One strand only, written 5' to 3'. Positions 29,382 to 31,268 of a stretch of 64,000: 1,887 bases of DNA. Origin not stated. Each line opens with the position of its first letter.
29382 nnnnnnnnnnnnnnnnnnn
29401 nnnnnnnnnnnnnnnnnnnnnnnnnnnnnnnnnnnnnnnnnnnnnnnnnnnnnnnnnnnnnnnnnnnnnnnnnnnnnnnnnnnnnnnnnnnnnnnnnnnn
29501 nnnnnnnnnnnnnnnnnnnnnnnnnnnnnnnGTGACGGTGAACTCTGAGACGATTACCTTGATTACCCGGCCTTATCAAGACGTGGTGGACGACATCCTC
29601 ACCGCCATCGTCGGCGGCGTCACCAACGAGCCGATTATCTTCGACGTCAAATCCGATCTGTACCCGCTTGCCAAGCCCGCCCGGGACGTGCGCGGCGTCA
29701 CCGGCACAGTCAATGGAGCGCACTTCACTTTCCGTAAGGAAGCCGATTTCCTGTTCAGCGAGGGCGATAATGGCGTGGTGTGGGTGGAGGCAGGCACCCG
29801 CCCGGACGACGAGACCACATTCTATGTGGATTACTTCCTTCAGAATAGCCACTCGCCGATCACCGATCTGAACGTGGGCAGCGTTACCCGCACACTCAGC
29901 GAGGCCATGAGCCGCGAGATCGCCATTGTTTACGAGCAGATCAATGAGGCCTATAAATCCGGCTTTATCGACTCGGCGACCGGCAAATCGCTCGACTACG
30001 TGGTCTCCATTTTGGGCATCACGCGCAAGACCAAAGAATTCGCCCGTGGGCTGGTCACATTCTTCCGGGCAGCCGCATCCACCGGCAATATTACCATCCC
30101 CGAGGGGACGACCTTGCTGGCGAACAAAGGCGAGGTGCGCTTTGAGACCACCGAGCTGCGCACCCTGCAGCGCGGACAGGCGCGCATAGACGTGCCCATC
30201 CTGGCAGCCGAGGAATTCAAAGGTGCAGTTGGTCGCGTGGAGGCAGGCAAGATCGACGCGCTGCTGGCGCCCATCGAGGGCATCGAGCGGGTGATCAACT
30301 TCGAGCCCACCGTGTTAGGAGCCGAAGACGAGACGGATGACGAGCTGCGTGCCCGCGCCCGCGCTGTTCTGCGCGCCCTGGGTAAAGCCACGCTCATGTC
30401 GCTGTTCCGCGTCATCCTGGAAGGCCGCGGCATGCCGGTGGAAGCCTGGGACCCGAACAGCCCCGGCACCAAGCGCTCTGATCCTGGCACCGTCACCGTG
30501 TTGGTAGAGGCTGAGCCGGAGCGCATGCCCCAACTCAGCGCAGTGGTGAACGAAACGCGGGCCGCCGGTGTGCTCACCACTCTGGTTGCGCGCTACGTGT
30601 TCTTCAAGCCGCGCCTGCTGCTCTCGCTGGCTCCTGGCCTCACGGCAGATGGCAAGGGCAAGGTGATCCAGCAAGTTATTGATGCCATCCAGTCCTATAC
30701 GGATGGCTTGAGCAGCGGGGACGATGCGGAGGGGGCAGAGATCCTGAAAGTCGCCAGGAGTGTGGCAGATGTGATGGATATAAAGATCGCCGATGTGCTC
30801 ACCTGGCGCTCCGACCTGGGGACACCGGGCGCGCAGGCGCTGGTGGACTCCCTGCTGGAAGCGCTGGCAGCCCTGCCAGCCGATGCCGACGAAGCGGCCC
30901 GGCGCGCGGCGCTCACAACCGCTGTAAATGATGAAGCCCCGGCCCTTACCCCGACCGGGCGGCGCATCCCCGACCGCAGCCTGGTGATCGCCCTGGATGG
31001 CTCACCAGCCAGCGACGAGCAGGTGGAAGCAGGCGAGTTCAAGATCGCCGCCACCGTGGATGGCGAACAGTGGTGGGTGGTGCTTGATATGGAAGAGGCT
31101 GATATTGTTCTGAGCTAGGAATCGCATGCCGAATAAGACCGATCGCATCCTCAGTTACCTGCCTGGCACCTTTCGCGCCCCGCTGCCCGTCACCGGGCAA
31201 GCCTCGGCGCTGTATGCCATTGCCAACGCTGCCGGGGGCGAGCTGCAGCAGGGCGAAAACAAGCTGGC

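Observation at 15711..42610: Head-less ~27-kb single-strand operon for a contractile phage-tail-like machine with Mu/PBSX-type gene order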

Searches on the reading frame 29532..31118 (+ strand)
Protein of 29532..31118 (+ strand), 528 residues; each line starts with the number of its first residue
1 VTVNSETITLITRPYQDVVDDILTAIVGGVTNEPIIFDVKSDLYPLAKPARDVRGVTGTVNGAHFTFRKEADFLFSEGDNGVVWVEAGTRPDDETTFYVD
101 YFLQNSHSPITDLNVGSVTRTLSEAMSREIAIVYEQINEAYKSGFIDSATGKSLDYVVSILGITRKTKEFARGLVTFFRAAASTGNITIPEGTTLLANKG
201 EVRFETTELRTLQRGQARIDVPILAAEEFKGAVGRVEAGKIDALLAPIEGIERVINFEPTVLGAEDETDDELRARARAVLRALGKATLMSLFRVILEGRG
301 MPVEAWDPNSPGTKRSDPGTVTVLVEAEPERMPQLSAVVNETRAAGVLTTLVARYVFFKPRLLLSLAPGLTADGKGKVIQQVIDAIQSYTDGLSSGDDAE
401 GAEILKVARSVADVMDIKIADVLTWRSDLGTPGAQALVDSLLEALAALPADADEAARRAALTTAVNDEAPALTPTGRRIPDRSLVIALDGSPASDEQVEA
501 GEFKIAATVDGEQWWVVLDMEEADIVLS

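Call 4: search_protein_families(library=pfam, proteins=[window:29532-31118:+], max_evalue=0.01)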
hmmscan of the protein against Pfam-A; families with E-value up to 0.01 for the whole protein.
window:29532-31118:+ (528 aa): 2 families
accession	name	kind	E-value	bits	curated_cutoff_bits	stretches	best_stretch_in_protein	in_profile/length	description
PF04865.19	Baseplate_J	-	9.5e-15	55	21.1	1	151-281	2-127/255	Baseplate J-like protein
PF11226.13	DUF3022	-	0.0053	17.4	30.6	0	255-304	50-99/105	Protein of unknown function (DUF3022)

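Call 10: search_protein_families(library=phrogs, proteins=[window:29532-31118:+], max_evalue=0.01)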
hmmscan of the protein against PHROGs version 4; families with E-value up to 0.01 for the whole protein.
window:29532-31118:+ (528 aa): 5 families
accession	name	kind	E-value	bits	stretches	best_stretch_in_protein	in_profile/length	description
phrog_6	-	tail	1.6e-34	120.5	1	107-469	87-409/548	baseplate wedge subunit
phrog_2103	-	tail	5.7e-07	30.2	1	120-252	35-158/162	baseplate protein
phrog_21670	-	unknown function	7.2e-05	23.4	1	131-216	50-134/152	-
phrog_34452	-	unknown function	0.00033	21.4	1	125-259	47-174/175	-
phrog_31189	-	tail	0.0016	18.1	0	108-159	20-71/662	baseplate protein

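Call 35: search_protein_families(library=ncbifam, proteins=[window:29532-31118:+], max_evalue=0.01)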
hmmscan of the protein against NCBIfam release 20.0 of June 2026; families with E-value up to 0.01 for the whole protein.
window:29532-31118:+ (528 aa): 1 family
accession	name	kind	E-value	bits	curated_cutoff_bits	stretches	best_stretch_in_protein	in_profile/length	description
TIGR02243.1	TIGR02243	equivalog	2.5e-05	23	155.8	1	230-286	448-504/659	putative baseplate assembly protein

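Call 112: search_dna_similar(query=window:29532-31118:+, collection=phages, mode=protein, max_rows=8)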
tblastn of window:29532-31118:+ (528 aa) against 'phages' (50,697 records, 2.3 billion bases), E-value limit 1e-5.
Records with a match: 76; places in all: 78; records where one place covers at least 80% of the query: 0.
Best place of each record, by identity: <60% 76.
By first word of the organism name: Halorubrum 33; Bacillus 21; Haloarcula 11; Meiothermus 2; Halobacterium 2; Paenibacillus 1; Lactobacillus 1; Xanthomonas 1; Hardygib1 1; Yersinia 1; and 2 more.
By host as written in the record: Halorubrum sp. 21; Haloarcula californiae 7; Bacillus cereus 7; Halorubrum sodomense 5; Haloarcula japonica 4; Meiothermus sp. 2; Bacillus cereus BtB2-4 2; Bacillus cereus JCM 2152 2; and 20 more.
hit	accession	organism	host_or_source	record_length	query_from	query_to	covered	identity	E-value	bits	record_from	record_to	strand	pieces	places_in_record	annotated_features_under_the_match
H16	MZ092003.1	Paenibacillus phage Pd_22F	Paenibacillus dendritiformis PB22F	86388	130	396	51%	30.5%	8e-10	68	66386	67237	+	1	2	baseplate J protein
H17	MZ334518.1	Halorubrum virus HRTV-11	Halorubrum sp.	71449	117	417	57%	24.8%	1e-7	61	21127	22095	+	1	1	baseplate J-like protein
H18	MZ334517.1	Halorubrum virus HRTV-2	Halorubrum sp.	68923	117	417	57%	24.5%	9e-7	58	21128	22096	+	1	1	baseplate J-like protein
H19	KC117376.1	Halorubrum sodomense tailed virus 2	Halorubrum sodomense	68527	117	417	57%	24.4%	6e-7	59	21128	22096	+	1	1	30: hypothetical protein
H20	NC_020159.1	Halorubrum sodomense tailed virus 2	Halorubrum sodomense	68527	117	417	57%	24.4%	6e-7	59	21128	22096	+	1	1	30: baseplate wedge subunit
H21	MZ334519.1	Haloarcula virus HCTV-6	Haloarcula californiae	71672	117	417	57%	24.4%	9e-7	58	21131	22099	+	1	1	baseplate J-like protein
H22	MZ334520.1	Haloarcula virus HCTV-15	Haloarcula californiae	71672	117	417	57%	24.4%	9e-7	58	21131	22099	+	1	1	baseplate J-like protein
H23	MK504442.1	Lactobacillus phage 3-SAC12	Lactobacillus brevis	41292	75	269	37%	31.3%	7e-9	65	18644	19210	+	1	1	baseplate protein | baseplate assembly protein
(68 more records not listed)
